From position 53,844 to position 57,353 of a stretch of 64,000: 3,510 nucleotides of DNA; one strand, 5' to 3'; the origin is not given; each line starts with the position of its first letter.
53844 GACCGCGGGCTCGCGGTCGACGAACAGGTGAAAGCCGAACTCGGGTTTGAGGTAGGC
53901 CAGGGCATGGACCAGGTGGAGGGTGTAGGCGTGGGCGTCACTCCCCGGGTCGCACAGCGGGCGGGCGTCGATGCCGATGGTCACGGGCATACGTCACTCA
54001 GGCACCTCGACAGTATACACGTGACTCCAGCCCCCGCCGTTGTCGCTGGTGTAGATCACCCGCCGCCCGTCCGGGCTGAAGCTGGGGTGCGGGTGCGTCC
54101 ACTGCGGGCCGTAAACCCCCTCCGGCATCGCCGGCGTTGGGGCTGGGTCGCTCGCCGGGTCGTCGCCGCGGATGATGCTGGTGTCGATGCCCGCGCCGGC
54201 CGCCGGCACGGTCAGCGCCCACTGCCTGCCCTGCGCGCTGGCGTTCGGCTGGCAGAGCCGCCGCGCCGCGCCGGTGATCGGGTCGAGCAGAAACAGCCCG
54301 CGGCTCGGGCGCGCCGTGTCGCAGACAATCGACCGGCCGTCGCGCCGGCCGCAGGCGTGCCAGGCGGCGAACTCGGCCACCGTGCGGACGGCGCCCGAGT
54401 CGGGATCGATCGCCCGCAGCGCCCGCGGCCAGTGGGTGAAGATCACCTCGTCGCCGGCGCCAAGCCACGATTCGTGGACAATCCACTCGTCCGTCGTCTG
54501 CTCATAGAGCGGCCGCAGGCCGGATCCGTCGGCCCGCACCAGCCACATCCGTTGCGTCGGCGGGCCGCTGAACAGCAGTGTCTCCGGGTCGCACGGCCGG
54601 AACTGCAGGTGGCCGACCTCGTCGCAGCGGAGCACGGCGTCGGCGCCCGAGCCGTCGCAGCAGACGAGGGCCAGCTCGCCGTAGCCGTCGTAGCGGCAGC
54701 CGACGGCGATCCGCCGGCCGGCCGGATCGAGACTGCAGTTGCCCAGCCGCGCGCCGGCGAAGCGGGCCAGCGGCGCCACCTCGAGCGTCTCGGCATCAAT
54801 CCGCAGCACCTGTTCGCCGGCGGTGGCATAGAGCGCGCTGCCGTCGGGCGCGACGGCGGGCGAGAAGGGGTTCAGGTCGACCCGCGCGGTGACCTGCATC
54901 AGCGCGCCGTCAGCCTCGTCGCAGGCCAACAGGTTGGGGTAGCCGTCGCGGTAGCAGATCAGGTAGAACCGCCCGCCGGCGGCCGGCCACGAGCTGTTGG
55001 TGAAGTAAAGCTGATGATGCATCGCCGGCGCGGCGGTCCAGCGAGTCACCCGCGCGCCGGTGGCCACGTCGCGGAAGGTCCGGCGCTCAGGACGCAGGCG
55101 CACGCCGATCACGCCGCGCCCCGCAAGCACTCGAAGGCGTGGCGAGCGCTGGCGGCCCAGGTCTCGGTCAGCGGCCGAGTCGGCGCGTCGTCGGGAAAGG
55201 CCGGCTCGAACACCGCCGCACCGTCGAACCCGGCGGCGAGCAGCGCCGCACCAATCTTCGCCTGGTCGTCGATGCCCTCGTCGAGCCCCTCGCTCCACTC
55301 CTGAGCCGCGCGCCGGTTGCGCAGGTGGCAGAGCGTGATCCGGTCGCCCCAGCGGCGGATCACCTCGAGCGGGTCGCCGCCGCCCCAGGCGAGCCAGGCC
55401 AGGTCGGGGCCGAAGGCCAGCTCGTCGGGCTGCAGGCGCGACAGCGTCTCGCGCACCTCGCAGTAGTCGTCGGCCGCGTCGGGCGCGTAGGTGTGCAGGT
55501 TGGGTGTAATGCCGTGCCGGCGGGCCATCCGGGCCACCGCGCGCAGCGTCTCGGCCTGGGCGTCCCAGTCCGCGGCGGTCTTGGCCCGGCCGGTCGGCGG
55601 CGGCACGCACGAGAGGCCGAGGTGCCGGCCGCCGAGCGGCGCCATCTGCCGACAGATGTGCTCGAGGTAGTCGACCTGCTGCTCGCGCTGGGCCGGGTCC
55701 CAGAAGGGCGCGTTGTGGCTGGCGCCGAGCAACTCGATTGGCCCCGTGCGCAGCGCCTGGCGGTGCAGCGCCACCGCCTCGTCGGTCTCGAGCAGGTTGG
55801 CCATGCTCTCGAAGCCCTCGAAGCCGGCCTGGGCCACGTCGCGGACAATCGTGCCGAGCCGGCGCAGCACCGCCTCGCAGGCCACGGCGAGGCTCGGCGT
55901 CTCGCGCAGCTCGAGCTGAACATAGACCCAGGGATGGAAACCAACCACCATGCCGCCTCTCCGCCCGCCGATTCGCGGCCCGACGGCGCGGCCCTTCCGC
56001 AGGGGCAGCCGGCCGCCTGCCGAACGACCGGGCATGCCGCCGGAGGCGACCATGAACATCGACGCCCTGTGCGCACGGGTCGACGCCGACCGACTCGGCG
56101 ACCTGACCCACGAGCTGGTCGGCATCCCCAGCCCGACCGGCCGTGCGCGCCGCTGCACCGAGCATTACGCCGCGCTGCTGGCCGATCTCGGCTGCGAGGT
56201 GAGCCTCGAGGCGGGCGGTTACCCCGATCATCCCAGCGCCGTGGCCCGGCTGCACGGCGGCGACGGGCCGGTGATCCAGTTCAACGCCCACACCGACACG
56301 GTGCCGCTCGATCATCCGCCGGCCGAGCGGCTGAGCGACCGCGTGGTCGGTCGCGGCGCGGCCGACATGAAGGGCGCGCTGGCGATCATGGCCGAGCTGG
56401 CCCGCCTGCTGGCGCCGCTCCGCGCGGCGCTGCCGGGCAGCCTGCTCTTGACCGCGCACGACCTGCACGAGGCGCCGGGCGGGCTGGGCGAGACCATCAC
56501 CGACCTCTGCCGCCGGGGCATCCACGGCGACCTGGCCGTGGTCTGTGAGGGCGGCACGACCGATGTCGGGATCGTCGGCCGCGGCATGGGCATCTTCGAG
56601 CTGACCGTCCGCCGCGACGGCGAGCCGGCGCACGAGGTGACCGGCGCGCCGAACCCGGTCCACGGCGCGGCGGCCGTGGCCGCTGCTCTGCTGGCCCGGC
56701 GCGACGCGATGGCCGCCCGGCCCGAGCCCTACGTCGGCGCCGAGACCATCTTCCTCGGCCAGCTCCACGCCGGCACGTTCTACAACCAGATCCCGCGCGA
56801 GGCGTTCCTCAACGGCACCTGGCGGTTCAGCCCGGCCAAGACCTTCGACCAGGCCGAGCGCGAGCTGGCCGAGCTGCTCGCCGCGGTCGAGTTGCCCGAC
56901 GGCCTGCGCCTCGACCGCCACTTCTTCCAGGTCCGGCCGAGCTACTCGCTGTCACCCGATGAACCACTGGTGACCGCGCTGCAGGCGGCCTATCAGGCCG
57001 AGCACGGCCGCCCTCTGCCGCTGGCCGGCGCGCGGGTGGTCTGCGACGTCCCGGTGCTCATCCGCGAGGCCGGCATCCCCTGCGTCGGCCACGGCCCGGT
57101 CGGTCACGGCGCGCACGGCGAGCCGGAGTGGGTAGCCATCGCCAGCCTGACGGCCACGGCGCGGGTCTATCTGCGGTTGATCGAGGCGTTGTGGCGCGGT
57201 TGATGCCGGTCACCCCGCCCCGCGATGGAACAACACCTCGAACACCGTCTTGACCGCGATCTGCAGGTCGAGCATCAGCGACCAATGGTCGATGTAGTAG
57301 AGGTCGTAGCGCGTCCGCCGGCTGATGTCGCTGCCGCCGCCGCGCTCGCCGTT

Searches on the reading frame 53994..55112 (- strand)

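Call 90: search_protein_families(library=pfam, proteins=[window:53994-55112:-], max_evalue=0.001)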
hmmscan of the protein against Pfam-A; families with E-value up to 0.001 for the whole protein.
window:53994-55112:- (372 aa): 2 families
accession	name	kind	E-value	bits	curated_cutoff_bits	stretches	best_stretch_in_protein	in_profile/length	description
PF14583.12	Pectate_lyase22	-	7.8e-20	71.4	30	3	11-113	12-115/386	Oligogalacturonate lyase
PF07676.18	PD40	-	9.4e-07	29.1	20.9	1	343-362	14-34/38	WD40-like Beta Propeller Repeat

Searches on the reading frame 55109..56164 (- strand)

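Call 90: search_protein_families(library=pfam, proteins=[window:55109-56164:-], max_evalue=0.001)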
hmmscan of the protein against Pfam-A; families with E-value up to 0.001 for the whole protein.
window:55109-56164:- (351 aa): 1 family
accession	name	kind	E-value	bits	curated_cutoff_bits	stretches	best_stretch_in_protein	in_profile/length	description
PF01261.30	AP_endonuc_2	-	2.3e-16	60.7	31.1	1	107-337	1-236/249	Xylose isomerase-like TIM barrel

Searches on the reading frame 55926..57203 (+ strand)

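Call 90: search_protein_families(library=pfam, proteins=[window:55926-57203:+], max_evalue=0.001)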
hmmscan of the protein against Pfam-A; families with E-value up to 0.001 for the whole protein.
window:55926-57203:+ (425 aa): 2 families
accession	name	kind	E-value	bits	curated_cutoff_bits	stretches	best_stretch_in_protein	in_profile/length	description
PF01546.33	Peptidase_M20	-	1.1e-18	68.3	24.6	1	119-420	2-205/206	Peptidase family M20/M25/M40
PF07687.19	M20_dimer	-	3.3e-08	33.9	21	1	225-322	8-103/107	Peptidase dimerisation domain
